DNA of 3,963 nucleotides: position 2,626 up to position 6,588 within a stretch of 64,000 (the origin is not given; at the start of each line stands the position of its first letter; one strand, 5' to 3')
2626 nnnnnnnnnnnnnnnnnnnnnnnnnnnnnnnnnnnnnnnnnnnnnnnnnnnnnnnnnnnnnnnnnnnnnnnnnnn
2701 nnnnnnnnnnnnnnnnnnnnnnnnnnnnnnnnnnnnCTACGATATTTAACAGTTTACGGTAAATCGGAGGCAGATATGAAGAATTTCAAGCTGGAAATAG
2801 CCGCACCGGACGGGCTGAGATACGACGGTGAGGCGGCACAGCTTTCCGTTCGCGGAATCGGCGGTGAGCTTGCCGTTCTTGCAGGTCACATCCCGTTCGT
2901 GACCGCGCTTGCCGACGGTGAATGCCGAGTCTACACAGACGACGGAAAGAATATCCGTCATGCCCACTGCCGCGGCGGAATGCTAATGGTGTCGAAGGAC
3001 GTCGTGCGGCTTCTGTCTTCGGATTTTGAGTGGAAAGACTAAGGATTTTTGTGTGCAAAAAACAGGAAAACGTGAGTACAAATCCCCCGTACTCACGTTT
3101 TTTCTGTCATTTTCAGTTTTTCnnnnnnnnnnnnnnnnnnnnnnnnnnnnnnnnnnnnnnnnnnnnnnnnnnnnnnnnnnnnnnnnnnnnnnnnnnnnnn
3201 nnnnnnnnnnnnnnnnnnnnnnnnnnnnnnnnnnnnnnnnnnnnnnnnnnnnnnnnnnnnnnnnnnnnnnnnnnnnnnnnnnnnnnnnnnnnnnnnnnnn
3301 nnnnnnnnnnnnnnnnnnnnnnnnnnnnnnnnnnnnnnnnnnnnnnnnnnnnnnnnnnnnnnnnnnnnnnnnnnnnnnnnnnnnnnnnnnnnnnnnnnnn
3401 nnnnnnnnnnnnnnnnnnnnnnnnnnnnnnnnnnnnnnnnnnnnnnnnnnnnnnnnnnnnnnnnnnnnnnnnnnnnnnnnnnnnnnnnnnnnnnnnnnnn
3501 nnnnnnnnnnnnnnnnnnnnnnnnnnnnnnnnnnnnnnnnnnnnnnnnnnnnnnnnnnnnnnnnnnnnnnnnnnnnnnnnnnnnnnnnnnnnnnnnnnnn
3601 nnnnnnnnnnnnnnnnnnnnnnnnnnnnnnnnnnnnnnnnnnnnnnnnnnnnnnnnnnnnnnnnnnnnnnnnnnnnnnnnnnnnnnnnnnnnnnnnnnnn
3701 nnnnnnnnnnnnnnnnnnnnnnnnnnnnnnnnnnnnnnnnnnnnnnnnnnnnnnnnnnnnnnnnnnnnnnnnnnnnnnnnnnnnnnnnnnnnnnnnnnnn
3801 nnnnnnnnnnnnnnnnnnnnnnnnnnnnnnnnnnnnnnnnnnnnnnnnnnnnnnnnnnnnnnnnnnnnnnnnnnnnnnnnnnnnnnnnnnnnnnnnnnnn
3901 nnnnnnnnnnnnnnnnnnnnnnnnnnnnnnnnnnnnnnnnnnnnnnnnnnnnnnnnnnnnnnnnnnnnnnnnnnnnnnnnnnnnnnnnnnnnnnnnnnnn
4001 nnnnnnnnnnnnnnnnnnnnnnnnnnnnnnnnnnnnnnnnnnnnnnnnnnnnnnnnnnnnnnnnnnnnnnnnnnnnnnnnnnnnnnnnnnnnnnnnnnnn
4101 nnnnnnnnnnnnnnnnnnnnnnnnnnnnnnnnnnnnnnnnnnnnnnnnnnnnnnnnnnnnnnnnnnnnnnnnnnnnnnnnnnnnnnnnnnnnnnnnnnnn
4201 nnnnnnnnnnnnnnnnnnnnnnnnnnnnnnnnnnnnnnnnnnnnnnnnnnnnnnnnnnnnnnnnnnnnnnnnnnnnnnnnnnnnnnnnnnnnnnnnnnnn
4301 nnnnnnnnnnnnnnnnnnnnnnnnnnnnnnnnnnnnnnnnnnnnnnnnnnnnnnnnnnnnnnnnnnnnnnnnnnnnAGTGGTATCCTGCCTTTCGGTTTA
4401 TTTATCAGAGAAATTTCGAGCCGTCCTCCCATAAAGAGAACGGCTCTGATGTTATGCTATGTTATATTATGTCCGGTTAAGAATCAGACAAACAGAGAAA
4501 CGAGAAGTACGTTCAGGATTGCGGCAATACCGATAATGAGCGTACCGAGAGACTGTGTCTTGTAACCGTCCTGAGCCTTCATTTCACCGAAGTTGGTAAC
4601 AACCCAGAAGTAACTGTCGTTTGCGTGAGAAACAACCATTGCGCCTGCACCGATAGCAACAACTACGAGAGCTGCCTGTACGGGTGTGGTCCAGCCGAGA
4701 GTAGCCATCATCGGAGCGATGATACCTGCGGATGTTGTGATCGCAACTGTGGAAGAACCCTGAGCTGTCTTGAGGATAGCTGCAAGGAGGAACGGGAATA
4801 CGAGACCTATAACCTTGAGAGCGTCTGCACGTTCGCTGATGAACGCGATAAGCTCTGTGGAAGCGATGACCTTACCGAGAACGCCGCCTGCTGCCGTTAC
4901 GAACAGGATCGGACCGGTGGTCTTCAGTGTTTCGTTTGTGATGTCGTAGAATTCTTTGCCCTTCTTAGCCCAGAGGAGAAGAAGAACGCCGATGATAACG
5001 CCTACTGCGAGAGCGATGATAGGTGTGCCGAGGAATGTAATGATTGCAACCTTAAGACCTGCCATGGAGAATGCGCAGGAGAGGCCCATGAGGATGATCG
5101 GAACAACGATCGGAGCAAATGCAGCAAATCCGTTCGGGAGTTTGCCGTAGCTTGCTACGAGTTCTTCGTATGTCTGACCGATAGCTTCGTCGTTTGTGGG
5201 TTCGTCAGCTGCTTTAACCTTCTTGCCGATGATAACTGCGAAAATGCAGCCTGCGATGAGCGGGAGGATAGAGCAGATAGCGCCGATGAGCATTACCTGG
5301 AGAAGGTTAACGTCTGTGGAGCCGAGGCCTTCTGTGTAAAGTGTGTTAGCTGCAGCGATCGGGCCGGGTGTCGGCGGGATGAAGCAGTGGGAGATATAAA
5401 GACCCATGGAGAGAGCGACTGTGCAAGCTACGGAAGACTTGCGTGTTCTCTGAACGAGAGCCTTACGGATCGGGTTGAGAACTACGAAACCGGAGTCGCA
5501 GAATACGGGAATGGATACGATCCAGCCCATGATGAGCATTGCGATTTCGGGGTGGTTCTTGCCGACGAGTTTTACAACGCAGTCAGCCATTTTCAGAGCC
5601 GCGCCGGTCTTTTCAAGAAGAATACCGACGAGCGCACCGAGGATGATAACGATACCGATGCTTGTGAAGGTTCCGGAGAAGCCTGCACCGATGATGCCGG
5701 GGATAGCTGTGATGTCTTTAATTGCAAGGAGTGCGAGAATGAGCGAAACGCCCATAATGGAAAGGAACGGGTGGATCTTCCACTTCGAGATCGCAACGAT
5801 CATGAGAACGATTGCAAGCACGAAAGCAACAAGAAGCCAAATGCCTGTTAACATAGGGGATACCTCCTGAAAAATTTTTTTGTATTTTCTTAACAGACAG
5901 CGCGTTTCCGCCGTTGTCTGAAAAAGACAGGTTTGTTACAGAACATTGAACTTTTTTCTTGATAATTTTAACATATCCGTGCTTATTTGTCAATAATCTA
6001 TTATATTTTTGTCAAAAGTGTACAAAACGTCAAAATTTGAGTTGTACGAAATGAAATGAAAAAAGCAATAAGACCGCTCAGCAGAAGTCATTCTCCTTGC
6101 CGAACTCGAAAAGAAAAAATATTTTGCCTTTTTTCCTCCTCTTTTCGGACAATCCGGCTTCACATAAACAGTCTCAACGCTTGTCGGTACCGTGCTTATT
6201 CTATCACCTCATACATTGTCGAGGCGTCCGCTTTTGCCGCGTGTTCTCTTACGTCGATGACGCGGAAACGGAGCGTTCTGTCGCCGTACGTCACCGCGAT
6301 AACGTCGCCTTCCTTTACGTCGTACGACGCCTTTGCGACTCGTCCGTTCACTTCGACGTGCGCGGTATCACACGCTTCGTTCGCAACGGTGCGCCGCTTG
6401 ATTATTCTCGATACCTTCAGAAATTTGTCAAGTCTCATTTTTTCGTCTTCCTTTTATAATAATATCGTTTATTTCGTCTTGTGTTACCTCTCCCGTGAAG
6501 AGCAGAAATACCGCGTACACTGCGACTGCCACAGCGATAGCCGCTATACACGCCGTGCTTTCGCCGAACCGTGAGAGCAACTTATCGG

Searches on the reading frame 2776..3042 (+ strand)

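Call 89: search_protein_families(library=pfam, proteins=[window:2776-3042:+], max_evalue=0.00001)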
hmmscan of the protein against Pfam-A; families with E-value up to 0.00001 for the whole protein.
window:2776-3042:+ (88 aa): 1 family
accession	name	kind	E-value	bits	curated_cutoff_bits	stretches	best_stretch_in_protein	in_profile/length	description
PF02823.21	ATP-synt_DE_N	-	2.2e-16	60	27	1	4-81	1-77/80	ATP synthase, Delta/Epsilon chain, beta-sandwich domain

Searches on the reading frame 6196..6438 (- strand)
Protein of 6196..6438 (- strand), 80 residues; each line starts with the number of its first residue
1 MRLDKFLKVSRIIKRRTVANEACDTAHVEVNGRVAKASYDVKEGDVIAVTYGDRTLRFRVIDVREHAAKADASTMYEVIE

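Call 89: search_protein_families(library=pfam, proteins=[window:6196-6438:-], max_evalue=0.00001)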
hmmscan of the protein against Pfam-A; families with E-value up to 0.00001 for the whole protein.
window:6196-6438:- (80 aa): 1 family
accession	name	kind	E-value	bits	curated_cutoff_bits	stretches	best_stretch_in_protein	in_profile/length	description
PF01479.30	S4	-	1.5e-11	44.3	22.8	1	1-47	1-48/48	S4 domain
